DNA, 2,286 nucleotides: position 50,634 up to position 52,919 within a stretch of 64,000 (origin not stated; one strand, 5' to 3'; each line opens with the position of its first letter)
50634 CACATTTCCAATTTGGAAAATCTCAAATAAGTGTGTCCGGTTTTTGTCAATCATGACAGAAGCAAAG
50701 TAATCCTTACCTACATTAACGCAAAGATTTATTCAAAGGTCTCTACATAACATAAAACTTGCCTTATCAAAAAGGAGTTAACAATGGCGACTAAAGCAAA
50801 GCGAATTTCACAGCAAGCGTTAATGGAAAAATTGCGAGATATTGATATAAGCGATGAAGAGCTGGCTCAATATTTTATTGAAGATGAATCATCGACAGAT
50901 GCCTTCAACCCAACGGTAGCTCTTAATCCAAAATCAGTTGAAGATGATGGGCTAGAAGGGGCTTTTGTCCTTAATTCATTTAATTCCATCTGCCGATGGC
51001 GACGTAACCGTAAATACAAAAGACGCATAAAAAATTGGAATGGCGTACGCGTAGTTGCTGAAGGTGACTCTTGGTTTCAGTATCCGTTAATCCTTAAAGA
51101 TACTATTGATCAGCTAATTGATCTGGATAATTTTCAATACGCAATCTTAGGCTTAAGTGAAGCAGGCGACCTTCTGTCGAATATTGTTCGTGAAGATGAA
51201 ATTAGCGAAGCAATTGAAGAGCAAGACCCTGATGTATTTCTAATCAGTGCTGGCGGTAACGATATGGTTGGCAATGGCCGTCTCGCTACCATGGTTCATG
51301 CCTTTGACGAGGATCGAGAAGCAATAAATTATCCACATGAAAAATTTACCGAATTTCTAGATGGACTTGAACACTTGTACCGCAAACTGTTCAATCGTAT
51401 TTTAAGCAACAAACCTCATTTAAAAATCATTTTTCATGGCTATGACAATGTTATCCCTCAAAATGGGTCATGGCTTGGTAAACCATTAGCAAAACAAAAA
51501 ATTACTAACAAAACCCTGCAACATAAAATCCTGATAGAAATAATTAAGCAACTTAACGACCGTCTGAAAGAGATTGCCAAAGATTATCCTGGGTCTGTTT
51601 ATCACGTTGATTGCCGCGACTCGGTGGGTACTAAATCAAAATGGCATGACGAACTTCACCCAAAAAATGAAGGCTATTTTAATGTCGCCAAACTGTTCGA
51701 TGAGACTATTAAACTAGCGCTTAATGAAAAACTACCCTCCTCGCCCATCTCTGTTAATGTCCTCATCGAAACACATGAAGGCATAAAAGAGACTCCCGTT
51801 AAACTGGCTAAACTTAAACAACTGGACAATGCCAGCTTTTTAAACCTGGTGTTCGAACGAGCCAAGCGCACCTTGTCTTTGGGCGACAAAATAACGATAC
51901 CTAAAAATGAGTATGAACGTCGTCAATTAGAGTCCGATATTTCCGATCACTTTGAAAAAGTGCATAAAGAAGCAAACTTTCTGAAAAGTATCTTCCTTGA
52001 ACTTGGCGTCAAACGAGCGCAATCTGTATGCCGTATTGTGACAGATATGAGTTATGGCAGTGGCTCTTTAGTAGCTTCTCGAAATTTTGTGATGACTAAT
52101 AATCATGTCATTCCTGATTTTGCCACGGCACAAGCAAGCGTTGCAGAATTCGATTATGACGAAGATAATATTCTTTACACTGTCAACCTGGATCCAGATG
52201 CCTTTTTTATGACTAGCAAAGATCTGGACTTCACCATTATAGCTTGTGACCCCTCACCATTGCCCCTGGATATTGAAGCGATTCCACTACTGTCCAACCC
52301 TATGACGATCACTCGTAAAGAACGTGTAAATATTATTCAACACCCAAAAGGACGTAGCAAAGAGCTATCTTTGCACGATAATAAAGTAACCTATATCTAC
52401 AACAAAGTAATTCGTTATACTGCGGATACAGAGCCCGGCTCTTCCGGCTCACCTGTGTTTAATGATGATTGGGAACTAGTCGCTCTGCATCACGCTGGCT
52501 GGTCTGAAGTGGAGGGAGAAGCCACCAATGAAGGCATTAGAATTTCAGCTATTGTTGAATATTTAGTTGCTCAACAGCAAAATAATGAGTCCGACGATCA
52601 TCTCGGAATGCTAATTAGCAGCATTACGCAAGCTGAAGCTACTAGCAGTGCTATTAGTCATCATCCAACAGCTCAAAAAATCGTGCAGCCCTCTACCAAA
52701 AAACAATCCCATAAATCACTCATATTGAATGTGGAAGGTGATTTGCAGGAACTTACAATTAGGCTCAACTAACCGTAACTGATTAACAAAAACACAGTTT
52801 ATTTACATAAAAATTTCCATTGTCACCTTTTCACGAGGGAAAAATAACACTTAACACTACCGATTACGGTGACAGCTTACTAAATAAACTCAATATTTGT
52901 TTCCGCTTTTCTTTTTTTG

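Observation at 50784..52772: Cytoplasmic SGNH-hydrolase / trypsin-like protease fusion as the only intact gene of a low-GC islet: candidate undescribed single-gene conflict (defence or toxin) module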

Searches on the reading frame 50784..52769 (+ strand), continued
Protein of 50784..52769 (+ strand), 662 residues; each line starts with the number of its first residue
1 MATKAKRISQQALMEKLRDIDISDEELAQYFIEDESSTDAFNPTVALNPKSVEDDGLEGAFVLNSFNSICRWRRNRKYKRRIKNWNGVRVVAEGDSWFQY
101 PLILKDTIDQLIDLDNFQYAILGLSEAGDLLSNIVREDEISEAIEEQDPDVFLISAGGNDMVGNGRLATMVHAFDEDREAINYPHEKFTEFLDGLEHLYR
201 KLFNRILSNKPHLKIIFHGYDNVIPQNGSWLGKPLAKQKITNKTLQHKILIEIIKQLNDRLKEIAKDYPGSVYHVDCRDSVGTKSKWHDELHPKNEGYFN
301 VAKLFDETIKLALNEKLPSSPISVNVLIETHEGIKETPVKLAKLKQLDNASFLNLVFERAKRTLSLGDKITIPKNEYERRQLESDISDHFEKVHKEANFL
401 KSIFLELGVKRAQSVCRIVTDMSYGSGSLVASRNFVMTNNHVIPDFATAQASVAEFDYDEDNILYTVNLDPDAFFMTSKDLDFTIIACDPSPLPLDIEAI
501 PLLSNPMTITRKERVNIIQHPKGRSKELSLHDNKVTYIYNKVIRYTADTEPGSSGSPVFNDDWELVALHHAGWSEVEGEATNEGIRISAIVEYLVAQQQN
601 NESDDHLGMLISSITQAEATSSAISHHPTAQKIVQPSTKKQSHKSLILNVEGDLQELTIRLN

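Call 49: get_annotated_region(hit=H15, flank=7000)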
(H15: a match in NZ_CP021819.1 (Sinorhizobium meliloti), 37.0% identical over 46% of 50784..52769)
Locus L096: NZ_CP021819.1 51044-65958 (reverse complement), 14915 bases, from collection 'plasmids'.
description: Sinorhizobium meliloti strain M162 plasmid psymA, complete sequence
organism: Sinorhizobium meliloti (NCBI taxid 382)
taxonomy: Bacteria; Pseudomonadota; Alphaproteobacteria; Hyphomicrobiales; Rhizobiaceae; Sinorhizobium; Sinorhizobium meliloti
host: -; source: Medicago truncatula,Single Cell; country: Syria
typing (MOB-suite, as given by PLSDB): conjugative; replicon rep_cluster_287; relaxase MOBQ,MOBQ; mating-pair formation MPF_T
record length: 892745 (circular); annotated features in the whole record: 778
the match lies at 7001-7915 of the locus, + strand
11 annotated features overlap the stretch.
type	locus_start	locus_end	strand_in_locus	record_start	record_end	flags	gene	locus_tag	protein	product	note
CDS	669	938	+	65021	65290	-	-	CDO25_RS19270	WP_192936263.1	hypothetical protein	-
CDS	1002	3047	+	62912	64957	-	-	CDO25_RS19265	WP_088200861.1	SUMF1/EgtB/PvdO family nonheme iron enzyme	-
CDS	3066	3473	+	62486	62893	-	-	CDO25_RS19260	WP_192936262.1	hypothetical protein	-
CDS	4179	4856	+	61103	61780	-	-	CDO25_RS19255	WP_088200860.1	TIGR02594 family protein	-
CDS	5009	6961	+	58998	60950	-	-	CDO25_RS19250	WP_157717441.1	C1 family peptidase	GO:0006508 - proteolysis [Evidence IEA]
CDS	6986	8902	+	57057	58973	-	-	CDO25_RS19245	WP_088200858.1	caspase family protein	GO:0006508 - proteolysis [Evidence IEA]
CDS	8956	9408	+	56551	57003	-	-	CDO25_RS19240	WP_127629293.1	hypothetical protein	-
CDS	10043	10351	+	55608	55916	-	-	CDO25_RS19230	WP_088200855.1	hypothetical protein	-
CDS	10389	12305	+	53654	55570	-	-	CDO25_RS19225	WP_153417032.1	hypothetical protein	-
CDS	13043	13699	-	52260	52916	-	-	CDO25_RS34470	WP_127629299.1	hypothetical protein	-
CDS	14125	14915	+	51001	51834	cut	-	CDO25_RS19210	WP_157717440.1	DUF5131 family protein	-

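Call 50: get_annotated_region(hit=H2, flank=7000)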
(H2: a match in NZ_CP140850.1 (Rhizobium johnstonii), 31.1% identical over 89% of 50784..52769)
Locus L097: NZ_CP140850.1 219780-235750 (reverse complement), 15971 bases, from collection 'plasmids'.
description: Rhizobium johnstonii strain TP25 plasmid pRlX5, complete sequence
organism: Rhizobium johnstonii (NCBI taxid 3019933)
taxonomy: Bacteria; Pseudomonadota; Alphaproteobacteria; Hyphomicrobiales; Rhizobiaceae; Rhizobium; Rhizobium johnstonii
host: -; source: Trifolium pratense,whole organism; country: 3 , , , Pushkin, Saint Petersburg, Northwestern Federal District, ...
typing (MOB-suite, as given by PLSDB): mobilizable; replicon rep_cluster_841; relaxase MOBQ
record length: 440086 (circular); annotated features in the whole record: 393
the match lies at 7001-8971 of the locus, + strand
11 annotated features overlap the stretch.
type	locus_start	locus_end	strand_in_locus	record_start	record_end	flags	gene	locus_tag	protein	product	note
CDS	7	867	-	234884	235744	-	-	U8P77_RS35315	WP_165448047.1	M15 family metallopeptidase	-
CDS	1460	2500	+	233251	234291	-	-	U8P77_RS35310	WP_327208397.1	DUF3616 domain-containing protein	-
CDS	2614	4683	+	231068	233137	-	-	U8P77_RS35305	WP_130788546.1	peptidoglycan-binding domain-containing protein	-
CDS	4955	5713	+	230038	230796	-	-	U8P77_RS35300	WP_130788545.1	hypothetical protein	-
CDS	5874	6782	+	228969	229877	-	-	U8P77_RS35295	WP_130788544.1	hypothetical protein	-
CDS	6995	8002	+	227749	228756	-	-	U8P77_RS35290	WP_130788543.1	hypothetical protein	-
CDS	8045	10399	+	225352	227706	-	-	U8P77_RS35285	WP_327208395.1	DNA/RNA non-specific endonuclease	-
CDS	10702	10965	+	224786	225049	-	-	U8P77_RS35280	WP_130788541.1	hypothetical protein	-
CDS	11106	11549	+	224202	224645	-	-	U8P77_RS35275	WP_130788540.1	hypothetical protein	-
CDS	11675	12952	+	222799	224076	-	-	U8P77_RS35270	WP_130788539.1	SIR2 family protein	-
CDS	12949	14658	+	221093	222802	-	-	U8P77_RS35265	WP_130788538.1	ATP-binding protein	-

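Call 51: get_annotated_region(hit=H5, flank=7000)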
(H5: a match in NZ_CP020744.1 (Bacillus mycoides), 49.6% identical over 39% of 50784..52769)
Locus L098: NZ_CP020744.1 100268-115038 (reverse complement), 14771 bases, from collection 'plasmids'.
description: Bacillus mycoides strain Gnyt1 plasmid unnamed1, complete sequence
organism: Bacillus mycoides (NCBI taxid 1405)
taxonomy: Bacteria; Bacillota; Bacilli; Bacillales; Bacillaceae; Bacillus; Bacillus mycoides
host: -; source: whole organism,soil; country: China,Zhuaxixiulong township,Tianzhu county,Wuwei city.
typing (MOB-suite, as given by PLSDB): non-mobilizable; replicon rep_cluster_125,rep_cluster_1698
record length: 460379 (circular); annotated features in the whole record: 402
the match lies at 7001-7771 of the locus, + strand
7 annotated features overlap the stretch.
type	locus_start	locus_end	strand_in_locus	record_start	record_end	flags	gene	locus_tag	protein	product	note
CDS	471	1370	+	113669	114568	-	-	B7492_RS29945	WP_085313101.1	hypothetical protein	-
CDS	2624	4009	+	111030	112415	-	-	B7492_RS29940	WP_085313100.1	hypothetical protein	-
CDS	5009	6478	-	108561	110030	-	-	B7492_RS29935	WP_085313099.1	S8 family serine peptidase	GO:0006508 - proteolysis [Evidence IEA]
CDS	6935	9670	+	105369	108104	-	-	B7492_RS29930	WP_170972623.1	endonuclease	-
CDS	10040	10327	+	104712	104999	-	-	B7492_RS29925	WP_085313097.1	hypothetical protein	-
CDS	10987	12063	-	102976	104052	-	xerS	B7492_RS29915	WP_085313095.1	tyrosine recombinase XerS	GO:0015074 - DNA integration [Evidence IEA]; GO:0006310 - DNA recombination [Evidence IEA]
CDS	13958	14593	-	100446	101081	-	-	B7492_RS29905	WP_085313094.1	hypothetical protein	-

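Call 55: search_protein_families(library=pfam, proteins=[L031:7782-9971:+, L031:13444-14511:+, L058:9926-13213:+, L072:8909-12820:+, L078:9671-11653:+, L081:10058-11791:+, L085:9665-12799:+, L038:9953-12772:+, L094:1878-4823:+, L015:8001-10016:+], max_evalue=0.001)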
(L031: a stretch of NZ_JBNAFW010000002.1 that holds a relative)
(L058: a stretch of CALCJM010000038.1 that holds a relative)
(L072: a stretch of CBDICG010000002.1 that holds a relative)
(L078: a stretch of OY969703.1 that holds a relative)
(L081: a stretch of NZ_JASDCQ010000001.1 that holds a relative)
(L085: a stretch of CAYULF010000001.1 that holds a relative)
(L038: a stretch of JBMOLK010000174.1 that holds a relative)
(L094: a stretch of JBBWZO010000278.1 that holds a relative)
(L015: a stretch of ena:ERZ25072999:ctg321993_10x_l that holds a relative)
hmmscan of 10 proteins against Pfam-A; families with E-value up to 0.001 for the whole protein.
L031:7782-9971:+ (730 aa): 0 families

L031:13444-14511:+ (356 aa): 0 families

L058:9926-13213:+ (1096 aa): 4 families
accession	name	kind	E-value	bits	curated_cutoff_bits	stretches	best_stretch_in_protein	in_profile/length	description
PF01223.29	Endonuclease_NS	-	1e-30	107.5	23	1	836-1087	7-220/223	DNA/RNA non-specific endonuclease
PF13365.12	Trypsin_2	-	2.2e-18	67.8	27.6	1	575-726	1-144/144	Trypsin-like peptidase domain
PF13472.12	Lipase_GDSL_2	-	1.5e-08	35.7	32.9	1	122-302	36-177/178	GDSL-like Lipase/Acylhydrolase family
PF00657.28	Lipase_GDSL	-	0.00024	21.7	23.6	1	122-305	44-205/208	GDSL-like Lipase/Acylhydrolase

L072:8909-12820:+ (1304 aa): 3 families
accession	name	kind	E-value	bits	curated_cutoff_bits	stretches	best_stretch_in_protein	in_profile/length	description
PF13365.12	Trypsin_2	-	1.1e-31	111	27.6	2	784-925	1-144/144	Trypsin-like peptidase domain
PF00089.32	Trypsin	-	1.3e-13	51.7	20.6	1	68-257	23-212/220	Trypsin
PF03372.29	Exo_endo_phos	-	3.5e-09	37.2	24.5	1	1006-1253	3-225/225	Endonuclease/Exonuclease/phosphatase family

L078:9671-11653:+ (661 aa): 3 families
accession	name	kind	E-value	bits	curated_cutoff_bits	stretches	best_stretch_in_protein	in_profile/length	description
PF01223.29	Endonuclease_NS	-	2.1e-50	171.9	23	1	417-632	13-217/223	DNA/RNA non-specific endonuclease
PF13365.12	Trypsin_2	-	8.8e-23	82.1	27.6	1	152-300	1-144/144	Trypsin-like peptidase domain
PF00089.32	Trypsin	-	0.00015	22.1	20.6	1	153-308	28-202/220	Trypsin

L081:10058-11791:+ (578 aa): 3 families
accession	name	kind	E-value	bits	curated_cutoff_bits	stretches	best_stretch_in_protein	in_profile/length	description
PF01223.29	Endonuclease_NS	-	5.8e-54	183.5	23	1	344-555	9-218/223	DNA/RNA non-specific endonuclease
PF13365.12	Trypsin_2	-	7.9e-22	79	27.6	1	92-243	1-144/144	Trypsin-like peptidase domain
PF00089.32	Trypsin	-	0.00072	19.9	20.6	0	82-116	19-52/220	Trypsin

L085:9665-12799:+ (1045 aa): 3 families
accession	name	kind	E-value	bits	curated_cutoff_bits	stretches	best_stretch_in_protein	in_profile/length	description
PF04231.19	Endonuclease_1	-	3.8e-33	115.6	25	1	876-1033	62-235/235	Endonuclease I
PF13365.12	Trypsin_2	-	1.1e-19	72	27.6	1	194-335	1-144/144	Trypsin-like peptidase domain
PF03372.29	Exo_endo_phos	-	1.9e-10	41.3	24.5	1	425-679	3-225/225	Endonuclease/Exonuclease/phosphatase family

L038:9953-12772:+ (940 aa): 4 families
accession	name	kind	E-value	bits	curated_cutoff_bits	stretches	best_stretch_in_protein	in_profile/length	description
PF04231.19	Endonuclease_1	-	7.6e-32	111.4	25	1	761-902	72-235/235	Endonuclease I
PF13365.12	Trypsin_2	-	9.3e-23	82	27.6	1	99-242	1-144/144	Trypsin-like peptidase domain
PF03372.29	Exo_endo_phos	-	2.1e-10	41.2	24.5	1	330-583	3-225/225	Endonuclease/Exonuclease/phosphatase family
PF00089.32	Trypsin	-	3.9e-05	24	20.6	1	98-254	26-206/220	Trypsin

L094:1878-4823:+ (982 aa): 2 families
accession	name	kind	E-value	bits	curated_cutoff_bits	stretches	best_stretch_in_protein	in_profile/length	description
PF13365.12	Trypsin_2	-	1.7e-17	64.9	27.6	1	145-320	1-144/144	Trypsin-like peptidase domain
PF00089.32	Trypsin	-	0.00043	20.6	20.6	1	143-326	20-199/220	Trypsin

L015:8001-10016:+ (672 aa): 2 families
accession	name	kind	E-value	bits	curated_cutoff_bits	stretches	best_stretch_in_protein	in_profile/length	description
PF13365.12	Trypsin_2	-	3.1e-19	70.6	27.6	1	114-265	1-144/144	Trypsin-like peptidase domain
PF13472.12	Lipase_GDSL_2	-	3.7e-05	24.7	32.9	1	480-654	38-173/178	GDSL-like Lipase/Acylhydrolase family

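Call 75: find_related_loci(query=A1, collection=viral_contigs, flank=8000)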
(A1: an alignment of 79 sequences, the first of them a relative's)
Query A1 (662 aa) in viral_contigs; peptide patterns used: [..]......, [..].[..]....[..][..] (x = any residue, [..] = any of these).
66 stretches matched a pattern; 5 encode a relative of the query (tblastn E <= 1e-3); 5 distinct loci.
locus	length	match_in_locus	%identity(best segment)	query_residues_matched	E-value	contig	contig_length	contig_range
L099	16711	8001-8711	30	90-318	2e-21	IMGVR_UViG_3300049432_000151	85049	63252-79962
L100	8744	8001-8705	28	83-298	1e-16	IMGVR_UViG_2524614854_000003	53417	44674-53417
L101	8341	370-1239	26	88-362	5e-15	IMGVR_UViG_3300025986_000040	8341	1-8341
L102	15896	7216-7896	28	78-302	2e-13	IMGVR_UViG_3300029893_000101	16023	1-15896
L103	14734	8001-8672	26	73-302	5e-9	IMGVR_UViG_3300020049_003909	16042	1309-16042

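Call 78: list_cluster_members(proteins=[P0001, P0002, P0004, P0006, P0008])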
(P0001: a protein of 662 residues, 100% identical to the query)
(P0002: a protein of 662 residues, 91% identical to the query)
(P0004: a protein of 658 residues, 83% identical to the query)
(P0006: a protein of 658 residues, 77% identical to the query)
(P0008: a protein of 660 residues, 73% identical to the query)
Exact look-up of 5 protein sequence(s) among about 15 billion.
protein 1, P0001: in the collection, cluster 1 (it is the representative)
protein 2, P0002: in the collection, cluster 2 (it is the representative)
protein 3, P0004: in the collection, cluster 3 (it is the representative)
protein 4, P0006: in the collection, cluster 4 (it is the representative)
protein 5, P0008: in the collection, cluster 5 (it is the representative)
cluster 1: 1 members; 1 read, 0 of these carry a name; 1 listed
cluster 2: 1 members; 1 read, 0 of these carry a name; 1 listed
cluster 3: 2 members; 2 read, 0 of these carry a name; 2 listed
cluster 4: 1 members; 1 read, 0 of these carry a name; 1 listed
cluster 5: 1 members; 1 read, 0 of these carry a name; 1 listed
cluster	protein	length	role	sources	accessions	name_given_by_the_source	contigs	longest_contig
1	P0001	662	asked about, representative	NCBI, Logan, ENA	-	-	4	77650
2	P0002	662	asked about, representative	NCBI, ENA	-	-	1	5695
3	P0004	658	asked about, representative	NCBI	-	-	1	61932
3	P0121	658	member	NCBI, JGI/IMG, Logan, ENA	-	-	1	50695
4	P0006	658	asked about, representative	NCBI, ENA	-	-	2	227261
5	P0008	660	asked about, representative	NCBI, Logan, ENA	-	-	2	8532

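Call 84: search_protein_families(library=pfam, alignment_id=A4, max_evalue=0.0001)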
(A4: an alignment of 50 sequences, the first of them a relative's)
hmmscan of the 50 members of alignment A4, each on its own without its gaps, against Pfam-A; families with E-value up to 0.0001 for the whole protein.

A. member 1, P0052 (663 aa): 4 families
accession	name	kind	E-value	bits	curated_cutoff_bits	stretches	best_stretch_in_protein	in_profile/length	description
PF13365.12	Trypsin_2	-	2.4e-22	80.7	27.6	1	428-571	1-144/144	Trypsin-like peptidase domain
PF13472.12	Lipase_GDSL_2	-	4.1e-10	40.9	32.9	1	139-297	56-176/178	GDSL-like Lipase/Acylhydrolase family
PF00089.32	Trypsin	-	3.6e-06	27.4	20.6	1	427-581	26-204/220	Trypsin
PF00657.28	Lipase_GDSL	-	5.1e-06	27.2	23.6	1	102-303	25-207/208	GDSL-like Lipase/Acylhydrolase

B. families by the number of members that match (of 50 scanned): 16 families
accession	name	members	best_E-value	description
PF13472.12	Lipase_GDSL_2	44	1.1e-14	GDSL-like Lipase/Acylhydrolase family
PF13365.12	Trypsin_2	21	2.8e-23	Trypsin-like peptidase domain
PF00656.27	Peptidase_C14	15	2.5e-23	Caspase domain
PF08291.16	Peptidase_M15_3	9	7.8e-19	Peptidase M15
PF01223.29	Endonuclease_NS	5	4.3e-46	DNA/RNA non-specific endonuclease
PF05951.18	Peptidase_M15_2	5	6.7e-07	Bacterial protein of unknown function (DUF882)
PF00657.28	Lipase_GDSL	4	7.1e-07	GDSL-like Lipase/Acylhydrolase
PF01520.23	Amidase_3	2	3.6e-40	N-acetylmuramoyl-L-alanine amidase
PF01510.30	Amidase_2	2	7.1e-29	N-acetylmuramoyl-L-alanine amidase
PF03372.29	Exo_endo_phos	2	5.1e-14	Endonuclease/Exonuclease/phosphatase family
PF20308.4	TPR-S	2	2.6e-10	Tetratricopeptide Repeats-Sensor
PF00089.32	Trypsin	2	3.6e-06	Trypsin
PF03415.19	Peptidase_C11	1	4.6e-49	Clostripain family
PF00082.27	Peptidase_S8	1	1.1e-27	Subtilase family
PF01471.23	PG_binding_1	1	5.4e-06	Putative peptidoglycan binding domain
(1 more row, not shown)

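Call 85: search_protein_families(library=pfam, alignment_id=A5, max_evalue=0.0001)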
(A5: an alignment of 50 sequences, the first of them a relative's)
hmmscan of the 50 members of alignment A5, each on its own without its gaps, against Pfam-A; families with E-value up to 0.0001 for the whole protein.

A. member 1, P0109 (754 aa): 3 families
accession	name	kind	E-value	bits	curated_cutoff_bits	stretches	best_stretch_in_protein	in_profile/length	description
PF13365.12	Trypsin_2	-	3.5e-17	63.9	27.6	1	143-293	1-143/144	Trypsin-like peptidase domain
PF13472.12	Lipase_GDSL_2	-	1.4e-08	35.9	32.9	1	558-740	31-177/178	GDSL-like Lipase/Acylhydrolase family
PF00657.28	Lipase_GDSL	-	3.3e-05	24.6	23.6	1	563-746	44-208/208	GDSL-like Lipase/Acylhydrolase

B. families by the number of members that match (of 50 scanned): 21 families
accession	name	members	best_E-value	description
PF13472.12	Lipase_GDSL_2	43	1.8e-12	GDSL-like Lipase/Acylhydrolase family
PF13365.12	Trypsin_2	19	1.3e-21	Trypsin-like peptidase domain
PF00656.27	Peptidase_C14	15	1.5e-21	Caspase domain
PF00657.28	Lipase_GDSL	7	3.5e-07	GDSL-like Lipase/Acylhydrolase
PF08291.16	Peptidase_M15_3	6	4e-21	Peptidase M15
PF01223.29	Endonuclease_NS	3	1.7e-49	DNA/RNA non-specific endonuclease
PF12770.12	CHAT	3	2.3e-37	CHAT domain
PF00498.31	FHA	3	3.4e-13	FHA domain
PF20308.4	TPR-S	3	5.8e-12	Tetratricopeptide Repeats-Sensor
PF03372.29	Exo_endo_phos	3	7.5e-12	Endonuclease/Exonuclease/phosphatase family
PF16697.10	Yop-YscD_cpl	3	3.7e-11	Inner membrane component of T3SS, cytoplasmic domain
PF02789.23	Peptidase_M17_N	3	1.6e-10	Cytosol aminopeptidase family, N-terminal domain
PF05951.18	Peptidase_M15_2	3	7.1e-07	Bacterial protein of unknown function (DUF882)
PF01520.23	Amidase_3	2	9.7e-40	N-acetylmuramoyl-L-alanine amidase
PF03415.19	Peptidase_C11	1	1.3e-25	Clostripain family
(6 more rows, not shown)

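Call 88: search_protein_families(library=padloc, alignment_id=A6, max_evalue=0.00001)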
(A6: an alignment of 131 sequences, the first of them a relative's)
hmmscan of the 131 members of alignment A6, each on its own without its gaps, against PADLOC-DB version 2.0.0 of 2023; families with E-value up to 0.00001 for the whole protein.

A. member 1, L005:2178-4019:- (614 aa): 0 families

B. families by the number of members that match (of 131 scanned): 86 families (the first 25 are shown)
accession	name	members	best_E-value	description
PDLC04135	mad3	4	1.2e-57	mads_3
PDLC04140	mad8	4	5.3e-22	mads_8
PDLC04055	PD-T4-6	3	1.7e-25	-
PDLC02980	AriA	3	2.6e-17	-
PDLC04042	PD-T4-6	2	2.8e-49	-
PDLC04053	PD-T4-6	2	2.4e-45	-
PDLC04047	PD-T4-6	2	9.3e-45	-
PDLC04060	PD-T4-6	2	1.8e-43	-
PDLC04054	PD-T4-6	2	8e-43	-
PDLC04138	mad6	2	3.1e-42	mads_6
PDLC04057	PD-T4-6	2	9.2e-39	-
PDLC04061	PD-T4-6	2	3.3e-38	-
PDLC04048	PD-T4-6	2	2.8e-37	-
PDLC04043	PD-T4-6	2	4.8e-37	-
PDLC04041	PD-T4-6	2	3.1e-36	-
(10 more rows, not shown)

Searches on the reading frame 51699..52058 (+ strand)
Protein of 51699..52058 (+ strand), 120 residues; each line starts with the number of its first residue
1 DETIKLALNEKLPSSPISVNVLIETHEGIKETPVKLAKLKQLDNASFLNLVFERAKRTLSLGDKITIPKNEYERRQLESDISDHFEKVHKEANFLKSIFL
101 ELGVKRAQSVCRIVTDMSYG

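Call 21: search_protein_families(library=pfam, proteins=[window:51699-52058:+], max_evalue=1)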
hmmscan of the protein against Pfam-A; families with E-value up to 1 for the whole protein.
window:51699-52058:+ (120 aa): 1 family
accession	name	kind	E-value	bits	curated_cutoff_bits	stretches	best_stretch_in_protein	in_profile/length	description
PF23315.1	PEX6_4th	-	0.024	15.3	27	1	40-84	24-68/140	PEX6 fourth domain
